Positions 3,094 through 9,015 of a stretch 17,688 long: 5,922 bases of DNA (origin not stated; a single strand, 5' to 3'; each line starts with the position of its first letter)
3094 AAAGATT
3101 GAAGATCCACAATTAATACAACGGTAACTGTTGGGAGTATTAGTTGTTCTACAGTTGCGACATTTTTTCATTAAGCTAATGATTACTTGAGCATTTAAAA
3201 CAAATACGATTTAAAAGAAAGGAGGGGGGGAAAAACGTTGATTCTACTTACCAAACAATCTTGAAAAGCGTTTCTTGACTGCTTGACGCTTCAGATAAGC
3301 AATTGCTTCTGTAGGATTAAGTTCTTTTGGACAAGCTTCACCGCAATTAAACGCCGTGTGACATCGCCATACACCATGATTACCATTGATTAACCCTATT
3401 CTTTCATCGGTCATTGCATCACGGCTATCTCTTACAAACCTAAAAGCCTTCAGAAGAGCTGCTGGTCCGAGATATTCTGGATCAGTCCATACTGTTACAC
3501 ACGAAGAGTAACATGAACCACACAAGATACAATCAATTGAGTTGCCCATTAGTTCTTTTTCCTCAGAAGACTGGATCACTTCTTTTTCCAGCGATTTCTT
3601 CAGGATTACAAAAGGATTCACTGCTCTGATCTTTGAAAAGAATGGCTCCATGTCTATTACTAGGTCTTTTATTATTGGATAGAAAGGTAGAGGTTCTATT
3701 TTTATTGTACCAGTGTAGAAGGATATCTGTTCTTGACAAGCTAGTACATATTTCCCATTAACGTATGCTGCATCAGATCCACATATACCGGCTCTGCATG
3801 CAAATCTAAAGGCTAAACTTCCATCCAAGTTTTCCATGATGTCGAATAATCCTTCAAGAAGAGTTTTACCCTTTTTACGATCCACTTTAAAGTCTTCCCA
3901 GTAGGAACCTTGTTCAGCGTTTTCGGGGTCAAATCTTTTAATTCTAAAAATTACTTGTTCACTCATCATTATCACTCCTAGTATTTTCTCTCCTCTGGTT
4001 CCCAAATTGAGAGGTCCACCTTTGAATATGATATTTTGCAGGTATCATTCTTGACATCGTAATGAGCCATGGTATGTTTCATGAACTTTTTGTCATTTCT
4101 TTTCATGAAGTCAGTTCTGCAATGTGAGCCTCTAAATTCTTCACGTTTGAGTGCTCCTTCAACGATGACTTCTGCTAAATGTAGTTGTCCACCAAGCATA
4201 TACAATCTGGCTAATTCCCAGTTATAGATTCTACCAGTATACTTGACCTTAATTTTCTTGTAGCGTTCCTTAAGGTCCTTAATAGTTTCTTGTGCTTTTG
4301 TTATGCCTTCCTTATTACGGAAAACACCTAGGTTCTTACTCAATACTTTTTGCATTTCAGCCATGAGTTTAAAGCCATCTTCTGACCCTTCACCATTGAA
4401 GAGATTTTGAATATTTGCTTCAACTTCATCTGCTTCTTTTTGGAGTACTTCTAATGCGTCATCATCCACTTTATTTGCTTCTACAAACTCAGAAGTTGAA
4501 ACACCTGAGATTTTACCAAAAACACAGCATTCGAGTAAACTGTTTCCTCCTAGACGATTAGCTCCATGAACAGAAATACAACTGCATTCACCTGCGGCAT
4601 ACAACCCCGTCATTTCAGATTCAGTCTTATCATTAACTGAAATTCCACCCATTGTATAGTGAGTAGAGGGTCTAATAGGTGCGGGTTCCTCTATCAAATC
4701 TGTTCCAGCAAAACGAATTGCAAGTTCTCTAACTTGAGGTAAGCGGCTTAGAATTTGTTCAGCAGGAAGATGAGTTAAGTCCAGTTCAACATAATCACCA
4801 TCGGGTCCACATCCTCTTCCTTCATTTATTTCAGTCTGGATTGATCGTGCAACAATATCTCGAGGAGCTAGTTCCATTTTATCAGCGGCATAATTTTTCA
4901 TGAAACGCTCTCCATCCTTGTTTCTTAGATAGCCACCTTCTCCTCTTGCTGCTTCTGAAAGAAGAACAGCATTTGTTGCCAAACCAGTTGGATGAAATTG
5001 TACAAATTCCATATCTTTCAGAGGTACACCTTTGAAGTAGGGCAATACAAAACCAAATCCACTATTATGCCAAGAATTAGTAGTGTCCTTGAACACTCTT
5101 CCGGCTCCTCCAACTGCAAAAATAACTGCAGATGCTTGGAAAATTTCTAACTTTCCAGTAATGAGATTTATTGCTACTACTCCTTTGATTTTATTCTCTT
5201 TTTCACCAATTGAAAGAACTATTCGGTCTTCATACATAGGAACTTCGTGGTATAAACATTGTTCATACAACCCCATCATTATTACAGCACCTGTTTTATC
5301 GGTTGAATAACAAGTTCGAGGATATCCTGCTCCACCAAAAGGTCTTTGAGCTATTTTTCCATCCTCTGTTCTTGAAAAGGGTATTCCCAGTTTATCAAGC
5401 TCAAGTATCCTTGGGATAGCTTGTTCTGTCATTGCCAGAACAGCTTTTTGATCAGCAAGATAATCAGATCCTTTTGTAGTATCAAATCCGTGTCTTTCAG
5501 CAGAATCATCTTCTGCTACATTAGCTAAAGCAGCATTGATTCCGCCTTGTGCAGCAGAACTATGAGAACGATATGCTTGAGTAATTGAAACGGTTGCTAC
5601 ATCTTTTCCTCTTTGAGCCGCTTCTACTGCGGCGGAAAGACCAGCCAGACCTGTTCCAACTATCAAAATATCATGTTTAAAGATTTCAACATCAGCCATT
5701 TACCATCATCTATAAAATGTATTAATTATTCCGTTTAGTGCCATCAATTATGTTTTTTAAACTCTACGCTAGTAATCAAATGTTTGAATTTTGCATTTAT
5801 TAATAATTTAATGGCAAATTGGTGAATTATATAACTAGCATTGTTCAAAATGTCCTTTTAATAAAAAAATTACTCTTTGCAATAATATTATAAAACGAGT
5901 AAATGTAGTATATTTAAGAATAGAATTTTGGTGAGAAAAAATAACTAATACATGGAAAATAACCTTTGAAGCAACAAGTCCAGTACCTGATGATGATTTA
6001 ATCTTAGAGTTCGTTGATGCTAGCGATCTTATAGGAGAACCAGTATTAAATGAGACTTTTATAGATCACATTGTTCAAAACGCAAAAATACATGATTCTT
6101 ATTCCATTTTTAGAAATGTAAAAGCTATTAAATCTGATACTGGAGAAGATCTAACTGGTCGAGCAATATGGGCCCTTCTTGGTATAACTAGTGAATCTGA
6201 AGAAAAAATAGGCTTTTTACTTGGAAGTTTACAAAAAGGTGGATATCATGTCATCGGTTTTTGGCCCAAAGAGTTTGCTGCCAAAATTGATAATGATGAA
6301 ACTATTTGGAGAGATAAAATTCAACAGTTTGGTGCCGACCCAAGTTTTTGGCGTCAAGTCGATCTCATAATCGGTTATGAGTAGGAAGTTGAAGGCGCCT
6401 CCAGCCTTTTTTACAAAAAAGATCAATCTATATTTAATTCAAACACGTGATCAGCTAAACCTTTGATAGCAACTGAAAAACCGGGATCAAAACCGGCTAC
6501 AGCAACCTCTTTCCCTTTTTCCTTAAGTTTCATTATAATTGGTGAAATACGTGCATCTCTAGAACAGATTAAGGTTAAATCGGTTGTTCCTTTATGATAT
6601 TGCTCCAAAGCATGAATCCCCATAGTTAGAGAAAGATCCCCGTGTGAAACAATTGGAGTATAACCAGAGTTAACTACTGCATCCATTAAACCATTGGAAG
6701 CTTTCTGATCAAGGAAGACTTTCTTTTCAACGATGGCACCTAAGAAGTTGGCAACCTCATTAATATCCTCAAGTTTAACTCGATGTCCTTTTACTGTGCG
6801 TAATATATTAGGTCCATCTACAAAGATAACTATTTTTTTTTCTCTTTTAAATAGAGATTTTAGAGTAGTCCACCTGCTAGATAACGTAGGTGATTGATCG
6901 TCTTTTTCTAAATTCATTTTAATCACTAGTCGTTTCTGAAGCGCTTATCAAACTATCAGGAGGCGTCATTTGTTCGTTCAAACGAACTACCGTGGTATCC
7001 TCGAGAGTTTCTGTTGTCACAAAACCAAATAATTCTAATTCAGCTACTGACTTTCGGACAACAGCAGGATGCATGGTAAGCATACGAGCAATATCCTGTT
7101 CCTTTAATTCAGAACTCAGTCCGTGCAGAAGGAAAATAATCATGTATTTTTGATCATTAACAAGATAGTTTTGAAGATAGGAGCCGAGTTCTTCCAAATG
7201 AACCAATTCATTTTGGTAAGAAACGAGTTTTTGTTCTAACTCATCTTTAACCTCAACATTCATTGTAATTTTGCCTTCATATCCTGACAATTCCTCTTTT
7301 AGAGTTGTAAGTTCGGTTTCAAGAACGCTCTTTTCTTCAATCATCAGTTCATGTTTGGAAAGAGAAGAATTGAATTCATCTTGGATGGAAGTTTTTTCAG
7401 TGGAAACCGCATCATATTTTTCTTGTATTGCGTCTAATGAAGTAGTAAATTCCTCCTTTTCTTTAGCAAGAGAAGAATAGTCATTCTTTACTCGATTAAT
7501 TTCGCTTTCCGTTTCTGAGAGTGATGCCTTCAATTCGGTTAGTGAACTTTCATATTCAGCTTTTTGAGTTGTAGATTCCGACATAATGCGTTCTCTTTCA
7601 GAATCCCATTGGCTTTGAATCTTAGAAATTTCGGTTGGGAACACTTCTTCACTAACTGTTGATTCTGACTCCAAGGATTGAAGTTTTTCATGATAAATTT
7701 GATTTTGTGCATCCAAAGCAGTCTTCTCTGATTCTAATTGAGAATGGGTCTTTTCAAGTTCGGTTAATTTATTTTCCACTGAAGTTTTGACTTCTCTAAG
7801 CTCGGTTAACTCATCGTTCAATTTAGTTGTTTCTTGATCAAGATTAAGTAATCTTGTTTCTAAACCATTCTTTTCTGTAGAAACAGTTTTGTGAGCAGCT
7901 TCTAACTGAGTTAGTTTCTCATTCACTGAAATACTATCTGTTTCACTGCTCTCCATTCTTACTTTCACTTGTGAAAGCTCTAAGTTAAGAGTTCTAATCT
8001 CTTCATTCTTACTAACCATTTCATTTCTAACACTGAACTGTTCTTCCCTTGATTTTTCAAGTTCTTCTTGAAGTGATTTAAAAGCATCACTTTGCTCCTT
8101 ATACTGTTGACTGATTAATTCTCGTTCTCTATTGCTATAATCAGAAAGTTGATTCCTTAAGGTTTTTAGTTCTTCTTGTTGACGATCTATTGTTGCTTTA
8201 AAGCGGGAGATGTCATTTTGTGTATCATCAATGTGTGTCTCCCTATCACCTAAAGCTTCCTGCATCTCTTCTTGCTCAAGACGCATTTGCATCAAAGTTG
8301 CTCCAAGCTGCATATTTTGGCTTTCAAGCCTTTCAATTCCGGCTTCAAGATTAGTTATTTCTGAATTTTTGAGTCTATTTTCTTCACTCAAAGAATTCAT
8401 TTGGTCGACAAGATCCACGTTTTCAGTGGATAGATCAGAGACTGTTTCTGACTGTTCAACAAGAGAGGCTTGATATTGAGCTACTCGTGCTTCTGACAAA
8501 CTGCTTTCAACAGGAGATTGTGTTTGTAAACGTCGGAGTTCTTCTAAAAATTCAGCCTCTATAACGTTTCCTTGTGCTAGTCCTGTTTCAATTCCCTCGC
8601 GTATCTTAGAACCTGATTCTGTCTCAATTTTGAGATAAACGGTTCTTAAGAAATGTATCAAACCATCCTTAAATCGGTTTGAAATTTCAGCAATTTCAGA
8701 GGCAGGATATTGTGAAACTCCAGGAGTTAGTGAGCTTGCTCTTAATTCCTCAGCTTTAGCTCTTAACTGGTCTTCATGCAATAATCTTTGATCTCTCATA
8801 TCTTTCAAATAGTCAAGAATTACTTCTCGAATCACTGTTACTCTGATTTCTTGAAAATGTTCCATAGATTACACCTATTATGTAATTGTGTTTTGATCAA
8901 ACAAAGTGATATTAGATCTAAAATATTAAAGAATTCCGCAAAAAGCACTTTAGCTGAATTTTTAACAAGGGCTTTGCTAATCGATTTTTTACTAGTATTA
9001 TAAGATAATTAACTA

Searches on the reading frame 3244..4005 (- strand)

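Call 5: search_protein_families(library=pfam, proteins=[window:3244-4005:-], max_evalue=0.001)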
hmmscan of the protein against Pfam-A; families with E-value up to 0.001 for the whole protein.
window:3244-4005:- (253 aa): 6 families
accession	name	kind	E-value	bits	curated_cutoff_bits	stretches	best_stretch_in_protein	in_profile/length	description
PF13085.11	Fer2_3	-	2.3e-29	102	27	1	20-123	2-106/107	2Fe-2S iron-sulfur cluster binding domain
PF13183.11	Fer4_8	-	1.6e-09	38.6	27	1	158-228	4-67/68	4Fe-4S dicluster domain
PF13237.11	Fer4_10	-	3.2e-08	33.8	25.5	1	156-226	6-53/53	4Fe-4S dicluster domain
PF13534.11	Fer4_17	-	1.1e-06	29.6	22.2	1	159-230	2-61/61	4Fe-4S dicluster domain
PF13187.11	Fer4_9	-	0.00012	22.5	27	0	158-228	1-50/52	4Fe-4S dicluster domain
PF12838.12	Fer4_7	-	0.0002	22.2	27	1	159-227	2-50/52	4Fe-4S dicluster domain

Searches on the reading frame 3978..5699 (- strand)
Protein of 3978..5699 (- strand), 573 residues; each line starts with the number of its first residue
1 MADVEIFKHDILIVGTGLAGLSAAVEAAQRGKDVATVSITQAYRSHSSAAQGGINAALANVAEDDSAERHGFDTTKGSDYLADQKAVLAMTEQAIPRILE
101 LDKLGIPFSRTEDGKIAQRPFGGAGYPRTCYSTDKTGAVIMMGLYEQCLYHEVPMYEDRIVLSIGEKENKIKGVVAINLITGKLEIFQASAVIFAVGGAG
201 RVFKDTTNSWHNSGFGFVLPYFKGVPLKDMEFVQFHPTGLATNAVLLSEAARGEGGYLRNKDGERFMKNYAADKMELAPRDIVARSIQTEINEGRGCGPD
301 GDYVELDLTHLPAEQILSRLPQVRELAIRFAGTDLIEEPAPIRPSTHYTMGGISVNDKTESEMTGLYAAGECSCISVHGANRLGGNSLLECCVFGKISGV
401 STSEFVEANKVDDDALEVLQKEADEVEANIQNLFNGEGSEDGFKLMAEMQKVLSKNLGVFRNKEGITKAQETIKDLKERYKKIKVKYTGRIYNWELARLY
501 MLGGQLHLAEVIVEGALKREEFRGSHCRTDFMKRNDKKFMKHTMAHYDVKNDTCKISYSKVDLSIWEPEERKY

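Call 5: search_protein_families(library=pfam, proteins=[window:3978-5699:-], max_evalue=0.001)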
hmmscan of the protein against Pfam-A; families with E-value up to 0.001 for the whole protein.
window:3978-5699:- (573 aa): 6 families
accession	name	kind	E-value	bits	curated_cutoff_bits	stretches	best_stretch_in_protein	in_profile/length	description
PF00890.30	FAD_binding_2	-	1.6e-97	327.8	20.4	1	10-388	1-414/414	FAD binding domain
PF02910.25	Succ_DH_flav_C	-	2.2e-37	128.3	20.8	1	447-573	2-130/130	Fumarate reductase flavoprotein C-term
PF01266.30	DAO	-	7.4e-09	36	27.9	1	10-201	1-207/353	FAD dependent oxidoreductase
PF07992.20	Pyr_redox_2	-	2.2e-08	34.3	26.1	1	10-203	2-114/291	Pyridine nucleotide-disulphide oxidoreductase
PF03486.20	HI0933_like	-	8.8e-08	32.3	50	1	10-397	2-240/244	HI0933-like protein Rossmann domain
PF12831.13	FAD_oxidored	-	0.00077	19.3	27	0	10-38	1-29/416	FAD dependent oxidoreductase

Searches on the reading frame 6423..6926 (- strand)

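Call 5: search_protein_families(library=pfam, proteins=[window:6423-6926:-], max_evalue=0.001)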
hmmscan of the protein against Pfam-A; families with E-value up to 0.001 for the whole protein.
window:6423-6926:- (167 aa): 1 family
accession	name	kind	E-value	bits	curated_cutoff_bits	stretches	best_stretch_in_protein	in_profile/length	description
PF01936.24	NYN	-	3.1e-12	47.7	24.2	1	31-163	1-143/145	NYN domain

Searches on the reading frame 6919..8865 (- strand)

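Call 5: search_protein_families(library=pfam, proteins=[window:6919-8865:-], max_evalue=0.001)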
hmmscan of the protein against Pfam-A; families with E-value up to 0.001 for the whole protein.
window:6919-8865:- (648 aa): 0 families

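Call 52: search_protein_families(library=pfam, proteins=[window:6919-8865:-], max_evalue=0.1)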
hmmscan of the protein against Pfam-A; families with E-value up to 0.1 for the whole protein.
window:6919-8865:- (648 aa): 6 families
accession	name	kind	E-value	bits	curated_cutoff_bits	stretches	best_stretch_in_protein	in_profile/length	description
PF25762.1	HAUS1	-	0.0019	18.5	40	1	241-402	35-193/236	HAUS augmin-like complex subunit 1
PF12795.12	MscS_porin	-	0.0024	17.9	34.4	1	409-527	49-166/238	Mechanosensitive ion channel porin domain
PF16515.11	HIP1_clath_bdg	-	0.0036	18.1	28.8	2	221-299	13-91/99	Clathrin-binding domain of Huntingtin-interacting protein 1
PF16454.10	PI3K_P85_iSH2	-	0.007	16.4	31.5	1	346-478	16-147/161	Phosphatidylinositol 3-kinase regulatory subunit P85 inter-SH2 domain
PF10498.14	IFT57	-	0.0088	15.5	40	1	236-338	252-352/360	Intra-flagellar transport protein 57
PF01576.24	Myosin_tail_1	-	0.024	13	38.1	1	481-554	853-922/1081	Myosin tail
